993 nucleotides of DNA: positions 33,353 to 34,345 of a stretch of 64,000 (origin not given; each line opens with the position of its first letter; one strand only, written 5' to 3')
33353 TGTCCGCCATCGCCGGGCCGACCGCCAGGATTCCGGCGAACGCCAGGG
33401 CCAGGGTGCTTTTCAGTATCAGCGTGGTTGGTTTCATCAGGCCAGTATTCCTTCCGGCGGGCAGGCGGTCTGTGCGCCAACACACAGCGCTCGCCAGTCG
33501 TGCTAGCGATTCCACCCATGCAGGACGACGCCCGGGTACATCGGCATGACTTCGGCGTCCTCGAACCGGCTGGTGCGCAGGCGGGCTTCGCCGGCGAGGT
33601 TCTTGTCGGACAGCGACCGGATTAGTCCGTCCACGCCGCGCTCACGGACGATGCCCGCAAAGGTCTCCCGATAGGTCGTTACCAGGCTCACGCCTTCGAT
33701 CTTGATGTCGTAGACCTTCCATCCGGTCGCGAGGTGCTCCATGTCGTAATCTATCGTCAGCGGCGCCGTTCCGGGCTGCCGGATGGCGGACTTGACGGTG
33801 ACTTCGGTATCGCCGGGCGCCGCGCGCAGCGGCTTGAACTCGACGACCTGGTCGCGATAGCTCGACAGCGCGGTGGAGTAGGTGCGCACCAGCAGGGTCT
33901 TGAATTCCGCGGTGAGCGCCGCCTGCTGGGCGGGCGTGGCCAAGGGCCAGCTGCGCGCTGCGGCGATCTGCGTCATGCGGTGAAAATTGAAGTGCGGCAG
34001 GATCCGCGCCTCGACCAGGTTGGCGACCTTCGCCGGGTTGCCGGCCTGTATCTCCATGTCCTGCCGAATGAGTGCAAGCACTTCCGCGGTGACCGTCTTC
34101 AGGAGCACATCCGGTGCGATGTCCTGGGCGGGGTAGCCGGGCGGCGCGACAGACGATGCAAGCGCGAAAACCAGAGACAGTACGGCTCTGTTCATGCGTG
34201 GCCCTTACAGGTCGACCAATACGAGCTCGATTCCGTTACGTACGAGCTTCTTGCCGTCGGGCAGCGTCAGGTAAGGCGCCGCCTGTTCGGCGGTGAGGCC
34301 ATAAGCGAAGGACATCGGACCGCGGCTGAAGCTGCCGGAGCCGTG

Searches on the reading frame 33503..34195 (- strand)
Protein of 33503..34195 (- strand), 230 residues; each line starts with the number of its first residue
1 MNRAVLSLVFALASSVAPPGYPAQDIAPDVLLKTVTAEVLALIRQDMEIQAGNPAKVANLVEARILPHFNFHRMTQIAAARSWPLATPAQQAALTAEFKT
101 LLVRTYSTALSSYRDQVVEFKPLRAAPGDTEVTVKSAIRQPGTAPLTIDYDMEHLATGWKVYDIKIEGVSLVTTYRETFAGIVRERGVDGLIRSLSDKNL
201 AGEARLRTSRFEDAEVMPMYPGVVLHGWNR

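Call 19: search_protein_families(library=pfam, proteins=[window:33503-34195:-], max_evalue=0.001)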
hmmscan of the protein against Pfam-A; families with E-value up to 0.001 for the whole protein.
window:33503-34195:- (230 aa): 1 family
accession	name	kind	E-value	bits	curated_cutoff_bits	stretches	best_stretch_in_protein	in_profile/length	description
PF05494.18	MlaC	-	2.7e-51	174.1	26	1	34-196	2-165/166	MlaC protein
